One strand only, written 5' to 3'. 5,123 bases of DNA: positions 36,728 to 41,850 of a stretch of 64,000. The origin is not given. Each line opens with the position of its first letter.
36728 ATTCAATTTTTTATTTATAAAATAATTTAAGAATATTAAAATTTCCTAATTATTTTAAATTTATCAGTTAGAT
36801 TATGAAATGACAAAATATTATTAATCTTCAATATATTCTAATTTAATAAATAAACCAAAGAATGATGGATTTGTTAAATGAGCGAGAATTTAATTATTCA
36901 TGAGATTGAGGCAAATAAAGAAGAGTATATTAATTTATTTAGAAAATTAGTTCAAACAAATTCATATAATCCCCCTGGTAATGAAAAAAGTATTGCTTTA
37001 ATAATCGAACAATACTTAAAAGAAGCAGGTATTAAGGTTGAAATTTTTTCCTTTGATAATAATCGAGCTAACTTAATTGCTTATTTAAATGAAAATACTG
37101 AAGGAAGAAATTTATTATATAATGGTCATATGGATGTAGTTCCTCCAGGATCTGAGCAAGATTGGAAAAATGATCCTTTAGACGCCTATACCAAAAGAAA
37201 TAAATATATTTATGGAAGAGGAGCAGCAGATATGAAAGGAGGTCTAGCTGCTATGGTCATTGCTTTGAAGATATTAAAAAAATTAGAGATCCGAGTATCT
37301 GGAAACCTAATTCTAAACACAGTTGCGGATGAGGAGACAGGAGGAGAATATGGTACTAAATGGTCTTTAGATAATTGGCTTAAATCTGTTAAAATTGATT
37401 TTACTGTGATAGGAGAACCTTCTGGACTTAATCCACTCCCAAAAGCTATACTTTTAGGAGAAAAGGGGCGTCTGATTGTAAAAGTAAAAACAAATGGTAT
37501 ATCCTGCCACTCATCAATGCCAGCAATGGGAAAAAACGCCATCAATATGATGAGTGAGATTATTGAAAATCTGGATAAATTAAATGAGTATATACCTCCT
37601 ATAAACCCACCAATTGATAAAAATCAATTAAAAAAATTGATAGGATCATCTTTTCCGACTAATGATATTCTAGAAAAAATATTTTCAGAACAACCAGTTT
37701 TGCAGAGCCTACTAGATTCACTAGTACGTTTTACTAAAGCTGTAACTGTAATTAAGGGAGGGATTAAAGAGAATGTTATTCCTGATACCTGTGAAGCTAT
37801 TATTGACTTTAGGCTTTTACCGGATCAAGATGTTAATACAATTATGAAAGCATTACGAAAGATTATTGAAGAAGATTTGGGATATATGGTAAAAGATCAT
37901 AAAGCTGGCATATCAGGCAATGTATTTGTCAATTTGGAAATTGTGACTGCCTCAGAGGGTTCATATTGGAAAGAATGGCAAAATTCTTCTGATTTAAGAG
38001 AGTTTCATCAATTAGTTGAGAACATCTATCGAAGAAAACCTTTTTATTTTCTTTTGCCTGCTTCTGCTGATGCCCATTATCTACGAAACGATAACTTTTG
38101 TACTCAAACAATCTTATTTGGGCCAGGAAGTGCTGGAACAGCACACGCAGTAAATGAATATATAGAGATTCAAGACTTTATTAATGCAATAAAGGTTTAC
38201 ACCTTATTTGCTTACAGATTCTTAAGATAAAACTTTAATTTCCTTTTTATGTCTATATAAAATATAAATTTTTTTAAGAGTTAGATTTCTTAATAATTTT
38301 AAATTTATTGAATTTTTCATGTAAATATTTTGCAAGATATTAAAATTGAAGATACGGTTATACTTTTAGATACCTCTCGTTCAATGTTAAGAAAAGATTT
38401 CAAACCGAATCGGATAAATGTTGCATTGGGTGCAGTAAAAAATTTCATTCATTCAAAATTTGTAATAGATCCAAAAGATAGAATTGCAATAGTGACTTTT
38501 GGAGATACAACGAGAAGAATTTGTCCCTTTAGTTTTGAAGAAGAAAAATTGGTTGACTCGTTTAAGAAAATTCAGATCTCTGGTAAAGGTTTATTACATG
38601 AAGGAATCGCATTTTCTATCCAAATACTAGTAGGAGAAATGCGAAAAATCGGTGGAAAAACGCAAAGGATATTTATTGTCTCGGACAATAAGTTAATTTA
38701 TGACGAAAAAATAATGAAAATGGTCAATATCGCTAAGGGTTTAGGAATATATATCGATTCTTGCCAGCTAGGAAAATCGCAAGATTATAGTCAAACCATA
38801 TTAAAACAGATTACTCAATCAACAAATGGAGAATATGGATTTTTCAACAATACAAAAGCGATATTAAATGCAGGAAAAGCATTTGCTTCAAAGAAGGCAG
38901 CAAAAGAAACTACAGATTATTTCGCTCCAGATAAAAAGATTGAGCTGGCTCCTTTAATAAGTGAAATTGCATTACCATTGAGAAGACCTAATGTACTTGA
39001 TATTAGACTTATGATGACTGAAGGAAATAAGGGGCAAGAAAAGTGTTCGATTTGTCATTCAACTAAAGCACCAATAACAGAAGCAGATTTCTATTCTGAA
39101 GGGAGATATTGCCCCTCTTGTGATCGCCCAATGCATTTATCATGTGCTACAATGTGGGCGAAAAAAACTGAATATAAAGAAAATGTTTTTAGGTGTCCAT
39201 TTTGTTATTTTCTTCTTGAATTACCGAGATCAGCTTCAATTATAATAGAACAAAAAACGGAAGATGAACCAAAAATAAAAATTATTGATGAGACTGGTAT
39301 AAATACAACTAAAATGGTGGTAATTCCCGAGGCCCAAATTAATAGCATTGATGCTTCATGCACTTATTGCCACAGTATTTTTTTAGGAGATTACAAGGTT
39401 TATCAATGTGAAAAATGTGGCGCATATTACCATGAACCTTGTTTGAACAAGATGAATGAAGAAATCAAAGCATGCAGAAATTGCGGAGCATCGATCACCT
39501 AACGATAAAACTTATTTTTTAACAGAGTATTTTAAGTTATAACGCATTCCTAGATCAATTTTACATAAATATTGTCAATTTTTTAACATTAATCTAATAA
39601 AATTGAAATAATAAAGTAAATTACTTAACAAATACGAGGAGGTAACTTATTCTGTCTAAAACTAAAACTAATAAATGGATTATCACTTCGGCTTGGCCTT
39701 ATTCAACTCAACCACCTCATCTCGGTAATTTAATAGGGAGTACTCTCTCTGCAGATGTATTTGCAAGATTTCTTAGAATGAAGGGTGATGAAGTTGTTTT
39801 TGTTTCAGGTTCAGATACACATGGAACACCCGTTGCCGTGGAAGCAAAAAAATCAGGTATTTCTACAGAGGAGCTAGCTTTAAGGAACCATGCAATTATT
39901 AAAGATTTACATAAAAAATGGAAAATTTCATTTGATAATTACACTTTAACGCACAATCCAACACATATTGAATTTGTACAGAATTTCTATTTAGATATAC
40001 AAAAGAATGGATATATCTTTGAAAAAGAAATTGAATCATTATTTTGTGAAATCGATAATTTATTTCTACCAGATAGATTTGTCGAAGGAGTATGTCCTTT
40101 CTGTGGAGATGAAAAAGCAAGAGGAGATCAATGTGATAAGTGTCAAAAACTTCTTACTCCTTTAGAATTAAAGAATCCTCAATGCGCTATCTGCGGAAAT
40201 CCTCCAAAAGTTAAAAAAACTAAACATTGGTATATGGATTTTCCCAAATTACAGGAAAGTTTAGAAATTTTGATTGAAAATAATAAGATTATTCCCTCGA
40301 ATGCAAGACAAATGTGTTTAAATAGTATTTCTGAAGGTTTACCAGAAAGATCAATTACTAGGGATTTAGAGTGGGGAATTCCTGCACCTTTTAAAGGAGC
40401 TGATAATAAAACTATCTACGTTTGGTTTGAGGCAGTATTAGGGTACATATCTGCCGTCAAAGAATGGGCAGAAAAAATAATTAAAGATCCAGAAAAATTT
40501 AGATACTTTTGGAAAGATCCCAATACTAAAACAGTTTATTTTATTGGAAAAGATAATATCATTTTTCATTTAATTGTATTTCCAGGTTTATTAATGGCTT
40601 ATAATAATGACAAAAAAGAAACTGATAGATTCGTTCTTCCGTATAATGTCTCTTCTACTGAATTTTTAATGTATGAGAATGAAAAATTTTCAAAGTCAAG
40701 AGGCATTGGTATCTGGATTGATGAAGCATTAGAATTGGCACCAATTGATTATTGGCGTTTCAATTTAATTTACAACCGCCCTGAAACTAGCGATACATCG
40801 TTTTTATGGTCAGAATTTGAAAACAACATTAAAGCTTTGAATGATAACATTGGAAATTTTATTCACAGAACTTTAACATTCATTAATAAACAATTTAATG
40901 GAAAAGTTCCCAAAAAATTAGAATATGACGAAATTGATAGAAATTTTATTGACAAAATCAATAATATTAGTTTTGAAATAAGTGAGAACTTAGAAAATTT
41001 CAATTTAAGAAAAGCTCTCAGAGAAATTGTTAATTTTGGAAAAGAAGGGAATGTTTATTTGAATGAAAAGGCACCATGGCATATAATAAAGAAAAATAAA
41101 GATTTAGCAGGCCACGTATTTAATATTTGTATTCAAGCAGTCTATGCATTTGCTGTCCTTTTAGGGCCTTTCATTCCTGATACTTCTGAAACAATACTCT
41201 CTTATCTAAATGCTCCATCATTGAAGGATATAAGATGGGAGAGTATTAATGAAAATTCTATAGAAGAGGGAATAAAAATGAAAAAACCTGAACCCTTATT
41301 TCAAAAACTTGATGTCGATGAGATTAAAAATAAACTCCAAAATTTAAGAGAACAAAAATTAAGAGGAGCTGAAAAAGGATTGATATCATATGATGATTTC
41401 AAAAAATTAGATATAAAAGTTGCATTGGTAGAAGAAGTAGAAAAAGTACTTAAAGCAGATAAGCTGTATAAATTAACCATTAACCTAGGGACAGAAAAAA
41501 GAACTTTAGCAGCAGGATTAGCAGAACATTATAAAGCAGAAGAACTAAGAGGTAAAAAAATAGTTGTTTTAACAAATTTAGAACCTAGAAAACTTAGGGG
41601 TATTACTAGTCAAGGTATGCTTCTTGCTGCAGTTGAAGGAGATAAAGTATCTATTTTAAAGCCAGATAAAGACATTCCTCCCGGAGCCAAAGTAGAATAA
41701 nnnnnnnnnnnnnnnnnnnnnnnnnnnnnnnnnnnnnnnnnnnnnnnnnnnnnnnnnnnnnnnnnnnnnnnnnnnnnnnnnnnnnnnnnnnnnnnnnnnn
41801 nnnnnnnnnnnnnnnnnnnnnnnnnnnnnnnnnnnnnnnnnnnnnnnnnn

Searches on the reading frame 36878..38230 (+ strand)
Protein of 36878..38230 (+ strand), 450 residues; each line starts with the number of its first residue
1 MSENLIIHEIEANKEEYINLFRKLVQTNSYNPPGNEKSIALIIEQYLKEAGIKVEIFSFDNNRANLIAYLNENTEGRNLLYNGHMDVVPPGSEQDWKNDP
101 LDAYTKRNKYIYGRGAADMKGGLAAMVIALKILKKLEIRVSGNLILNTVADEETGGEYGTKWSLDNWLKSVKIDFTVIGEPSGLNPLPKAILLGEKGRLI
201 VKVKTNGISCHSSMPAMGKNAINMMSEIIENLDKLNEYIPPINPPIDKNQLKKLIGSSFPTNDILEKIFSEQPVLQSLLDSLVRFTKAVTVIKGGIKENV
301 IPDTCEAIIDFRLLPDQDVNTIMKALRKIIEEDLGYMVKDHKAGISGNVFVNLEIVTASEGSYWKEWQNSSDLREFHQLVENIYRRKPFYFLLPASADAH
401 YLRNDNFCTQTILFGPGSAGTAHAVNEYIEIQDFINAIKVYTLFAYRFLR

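Call 72: search_protein_families(library=pfam, proteins=[window:36878-38230:+], max_evalue=0.00001)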
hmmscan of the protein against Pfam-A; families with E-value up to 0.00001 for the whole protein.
window:36878-38230:+ (450 aa): 2 families
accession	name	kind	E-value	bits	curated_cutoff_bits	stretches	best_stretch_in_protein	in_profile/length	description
PF01546.33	Peptidase_M20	-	1.7e-31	110.2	24.6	1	81-445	2-204/206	Peptidase family M20/M25/M40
PF07687.19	M20_dimer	-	2.4e-22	79.3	21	1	194-334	2-103/107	Peptidase dimerisation domain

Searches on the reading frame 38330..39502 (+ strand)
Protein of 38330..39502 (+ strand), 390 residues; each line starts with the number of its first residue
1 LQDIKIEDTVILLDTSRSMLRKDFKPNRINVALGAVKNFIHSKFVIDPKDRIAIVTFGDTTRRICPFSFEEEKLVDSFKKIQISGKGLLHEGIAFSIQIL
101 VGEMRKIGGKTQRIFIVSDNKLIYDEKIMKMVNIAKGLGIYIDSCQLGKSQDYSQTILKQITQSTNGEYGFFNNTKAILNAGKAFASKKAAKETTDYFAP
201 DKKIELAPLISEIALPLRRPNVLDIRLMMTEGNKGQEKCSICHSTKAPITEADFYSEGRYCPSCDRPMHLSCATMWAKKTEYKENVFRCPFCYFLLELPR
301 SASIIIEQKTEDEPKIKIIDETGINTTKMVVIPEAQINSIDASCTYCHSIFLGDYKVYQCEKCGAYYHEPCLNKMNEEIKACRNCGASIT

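Call 72: search_protein_families(library=pfam, proteins=[window:38330-39502:+], max_evalue=0.00001)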
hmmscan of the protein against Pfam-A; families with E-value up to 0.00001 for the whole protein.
window:38330-39502:+ (390 aa): 3 families
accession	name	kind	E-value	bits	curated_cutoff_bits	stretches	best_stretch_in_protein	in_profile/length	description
PF13519.12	VWA_2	-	2.1e-15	57.7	27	1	9-120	1-106/107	von Willebrand factor type A domain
PF00092.34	VWA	-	5.4e-11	43.5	23.8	1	8-175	1-163/174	von Willebrand factor type A domain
PF04056.20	Ssl1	-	4.6e-08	33.5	27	1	13-171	2-158/193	Ssl1-like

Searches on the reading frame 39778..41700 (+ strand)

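Call 84: search_protein_families(library=pfam, proteins=[window:39778-41700:+], max_evalue=0.0001)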
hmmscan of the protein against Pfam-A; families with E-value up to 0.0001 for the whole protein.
window:39778-41700:+ (640 aa): 6 families
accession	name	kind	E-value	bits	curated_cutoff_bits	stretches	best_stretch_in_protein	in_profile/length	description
PF09334.17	tRNA-synt_1g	-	4.4e-127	424.5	20.1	1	1-366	34-391/391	tRNA synthetases class I (M)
PF01588.26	tRNA_bind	-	5.1e-28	97.5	27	1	546-638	1-96/96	Putative tRNA binding domain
PF19303.5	Anticodon_3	-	8.1e-19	68.4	23.5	1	377-517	1-141/152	Anticodon binding domain of methionyl tRNA ligase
PF08264.19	Anticodon_1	-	8.7e-09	35.9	25.1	1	387-527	1-136/148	Anticodon-binding domain of tRNA ligase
PF18912.6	DZR_2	-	6e-06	26.4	27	1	95-143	4-46/56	Double zinc ribbon domain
PF00133.28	tRNA-synt_1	-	2.5e-05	23.7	22.7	0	1-210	58-250/414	tRNA synthetases class I (I, L, M and V)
